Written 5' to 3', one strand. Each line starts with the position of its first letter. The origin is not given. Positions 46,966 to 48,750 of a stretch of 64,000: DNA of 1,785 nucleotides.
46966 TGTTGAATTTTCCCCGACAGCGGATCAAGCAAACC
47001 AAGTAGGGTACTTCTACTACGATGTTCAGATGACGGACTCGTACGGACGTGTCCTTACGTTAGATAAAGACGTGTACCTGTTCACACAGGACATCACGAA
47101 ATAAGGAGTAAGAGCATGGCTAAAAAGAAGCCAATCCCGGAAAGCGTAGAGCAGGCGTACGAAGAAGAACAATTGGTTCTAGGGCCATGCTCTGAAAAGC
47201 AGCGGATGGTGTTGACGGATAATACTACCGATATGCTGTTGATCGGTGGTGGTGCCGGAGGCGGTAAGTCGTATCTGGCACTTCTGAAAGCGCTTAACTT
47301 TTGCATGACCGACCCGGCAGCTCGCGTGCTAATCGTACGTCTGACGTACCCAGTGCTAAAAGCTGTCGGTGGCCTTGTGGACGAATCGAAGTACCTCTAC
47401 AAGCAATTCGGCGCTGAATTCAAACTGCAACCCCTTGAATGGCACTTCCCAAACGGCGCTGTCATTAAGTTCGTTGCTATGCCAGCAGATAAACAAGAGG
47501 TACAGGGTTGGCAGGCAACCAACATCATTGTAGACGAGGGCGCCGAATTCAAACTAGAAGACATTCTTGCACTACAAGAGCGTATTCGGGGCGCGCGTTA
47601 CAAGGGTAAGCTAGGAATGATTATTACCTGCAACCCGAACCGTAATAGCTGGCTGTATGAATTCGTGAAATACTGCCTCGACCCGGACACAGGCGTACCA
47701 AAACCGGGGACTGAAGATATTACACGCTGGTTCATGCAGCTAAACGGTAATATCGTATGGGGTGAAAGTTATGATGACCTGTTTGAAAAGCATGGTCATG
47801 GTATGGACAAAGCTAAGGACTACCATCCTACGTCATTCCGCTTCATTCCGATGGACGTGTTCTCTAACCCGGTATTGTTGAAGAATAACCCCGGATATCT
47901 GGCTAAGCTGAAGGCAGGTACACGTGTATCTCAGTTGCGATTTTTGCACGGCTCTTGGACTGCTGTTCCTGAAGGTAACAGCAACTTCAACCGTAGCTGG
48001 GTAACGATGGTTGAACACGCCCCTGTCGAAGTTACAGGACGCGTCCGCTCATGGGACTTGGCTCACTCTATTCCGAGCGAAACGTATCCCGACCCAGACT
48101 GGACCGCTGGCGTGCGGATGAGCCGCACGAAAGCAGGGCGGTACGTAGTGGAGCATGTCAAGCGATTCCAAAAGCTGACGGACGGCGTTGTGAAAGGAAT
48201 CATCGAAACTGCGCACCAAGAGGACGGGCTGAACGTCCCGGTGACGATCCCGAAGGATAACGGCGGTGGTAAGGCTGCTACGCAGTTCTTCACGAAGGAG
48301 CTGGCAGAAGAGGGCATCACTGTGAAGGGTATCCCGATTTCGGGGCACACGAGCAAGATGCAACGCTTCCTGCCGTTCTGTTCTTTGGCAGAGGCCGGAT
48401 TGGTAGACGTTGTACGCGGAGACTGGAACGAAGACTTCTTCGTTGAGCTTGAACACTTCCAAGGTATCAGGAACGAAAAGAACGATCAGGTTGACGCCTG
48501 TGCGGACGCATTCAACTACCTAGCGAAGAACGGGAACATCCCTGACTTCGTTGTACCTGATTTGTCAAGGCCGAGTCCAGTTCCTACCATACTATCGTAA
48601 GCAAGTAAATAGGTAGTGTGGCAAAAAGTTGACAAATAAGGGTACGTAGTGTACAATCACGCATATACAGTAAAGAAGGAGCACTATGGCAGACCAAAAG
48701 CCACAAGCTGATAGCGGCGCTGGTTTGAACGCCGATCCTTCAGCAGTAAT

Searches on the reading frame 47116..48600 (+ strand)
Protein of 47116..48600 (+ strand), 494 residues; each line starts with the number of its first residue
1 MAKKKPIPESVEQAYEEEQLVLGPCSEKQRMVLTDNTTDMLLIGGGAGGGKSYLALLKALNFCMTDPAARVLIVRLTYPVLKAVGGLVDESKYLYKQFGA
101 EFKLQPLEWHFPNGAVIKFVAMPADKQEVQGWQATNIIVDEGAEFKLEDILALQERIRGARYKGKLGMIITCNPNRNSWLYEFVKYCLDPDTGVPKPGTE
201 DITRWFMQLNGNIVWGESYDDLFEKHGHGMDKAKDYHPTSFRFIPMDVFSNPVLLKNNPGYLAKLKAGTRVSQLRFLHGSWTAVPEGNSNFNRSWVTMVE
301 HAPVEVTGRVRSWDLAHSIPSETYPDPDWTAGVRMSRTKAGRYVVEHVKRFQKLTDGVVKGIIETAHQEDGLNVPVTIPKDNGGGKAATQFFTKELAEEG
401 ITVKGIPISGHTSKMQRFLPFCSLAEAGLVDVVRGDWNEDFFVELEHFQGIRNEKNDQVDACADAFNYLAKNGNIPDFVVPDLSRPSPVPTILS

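Call 11: search_protein_families(library=phrogs, proteins=[window:47116-48600:+], max_evalue=0.00001)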
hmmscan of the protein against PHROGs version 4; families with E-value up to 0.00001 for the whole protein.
window:47116-48600:+ (494 aa): 6 families
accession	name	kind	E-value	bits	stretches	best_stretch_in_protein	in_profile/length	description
phrog_979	-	head and packaging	1.6e-143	480.8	1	15-487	144-617/642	terminase large subunit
phrog_9526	-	head and packaging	9.2e-41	141.1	1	18-283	4-272/280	terminase large subunit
phrog_9453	-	head and packaging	9.7e-35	121.2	1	280-487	2-228/233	terminase large subunit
phrog_12171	-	head and packaging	7.7e-21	75.3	1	371-471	2-97/110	terminase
phrog_2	-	head and packaging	2e-16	61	1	17-473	260-596/807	terminase large subunit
phrog_38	-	head and packaging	3.6e-15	56.7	1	285-476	522-710/760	terminase large subunit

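Call 28: search_dna_similar(query=window:47116-48600:+, collection=phages, mode=protein, max_rows=15)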
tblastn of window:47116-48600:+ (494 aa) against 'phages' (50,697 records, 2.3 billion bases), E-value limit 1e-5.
Records with a match: 1341; places in all: 1349; records where one place covers at least 80% of the query: 962.
Best place of each record, by identity: <60% 1341.
By first word of the organism name: Escherichia 341; Pseudomonas 231; Vibrio 144; Rheinheimera 115; Salmonella 97; Acinetobacter 91; Klebsiella 40; Erwinia 35; Shigella 24; Campylobacter 24; and 43 more.
By host as written in the record: - 192; Rheinheimera sp. BAL341 115; Escherichia coli 99; Pseudomonas aeruginosa 71; Escherichia coli K-12 MG1655 50; Acinetobacter baumannii 36; Pseudomonas aeruginosa PAO1 26; Campylobacter jejuni 22; and 333 more.
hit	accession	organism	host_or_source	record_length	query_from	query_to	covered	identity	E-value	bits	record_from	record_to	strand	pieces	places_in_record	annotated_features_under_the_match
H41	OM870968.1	Pseudomonas phage vB_Paer_Ps25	Pseudomonas aeruginosa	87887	3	485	98%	41.0%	3e-95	321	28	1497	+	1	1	terminase large subunit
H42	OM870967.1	Pseudomonas phage vB_Paer_Ps12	Pseudomonas aeruginosa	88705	3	485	98%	41.0%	3e-95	321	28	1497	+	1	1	terminase large subunit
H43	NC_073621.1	Pseudomonas phage vB_Paer_Ps12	Pseudomonas aeruginosa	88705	3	485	98%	41.0%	3e-95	321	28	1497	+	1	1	terminase large subunit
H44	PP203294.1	Pseudomonas phage LPS-5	Pseudomonas aeruginosa PAO1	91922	3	485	98%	40.8%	4e-95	321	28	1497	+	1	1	terminase large subunit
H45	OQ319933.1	Pseudomonas phage bmx-p3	Pseudomonas aeruginosa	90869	3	485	98%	40.8%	6e-95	320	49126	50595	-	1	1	terminase large subunit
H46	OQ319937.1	Pseudomonas phage 20Sep418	Pseudomonas aeruginosa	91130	3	485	98%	40.8%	6e-95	320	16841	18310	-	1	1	terminase large subunit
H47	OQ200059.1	Pseudomonas phage vB_PaeM_B55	Pseudomonas aeruginosa B55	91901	3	485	98%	40.8%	6e-95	320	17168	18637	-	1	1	terminase large subunit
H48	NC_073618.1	Pseudomonas phage vB_PaeM_B55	Pseudomonas aeruginosa B55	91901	3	485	98%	40.8%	6e-95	320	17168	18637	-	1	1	terminase large subunit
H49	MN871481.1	Pseudomonas phage PaSz-1_45_92k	Pseudomonas aeruginosa PAO1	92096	3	485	98%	40.8%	6e-95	320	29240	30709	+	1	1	record has no annotation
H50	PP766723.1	Pseudomonas phage Baskent_P3_3B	Pseudomonas aeruginosa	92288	3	485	98%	40.8%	6e-95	320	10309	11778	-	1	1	terminase large subunit | hypothetical protein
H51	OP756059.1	Pseudomonas phage PseuPha1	Pseudomonas aeruginosa PAO1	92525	3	485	98%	40.8%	6e-95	320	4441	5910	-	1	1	terminase large subunit | hypothetical protein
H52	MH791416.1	Pseudomonas phage PaSzW-1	Pseudomonas aeruginosa PAO1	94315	3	485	98%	40.8%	6e-95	320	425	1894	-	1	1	terminase large subunit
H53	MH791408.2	Pseudomonas phage PaZq-1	Pseudomonas aeruginosa PAO1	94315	3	485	98%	40.8%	6e-95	320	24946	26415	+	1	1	terminase large subunit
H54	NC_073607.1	Pseudomonas phage PaZq-1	Pseudomonas aeruginosa PAO1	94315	3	485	98%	40.8%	6e-95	320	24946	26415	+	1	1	terminase large subunit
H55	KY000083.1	Pseudomonas phage PA10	Pseudomonas aeruginosa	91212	3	485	98%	40.8%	7e-95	320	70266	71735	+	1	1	terminase large subunit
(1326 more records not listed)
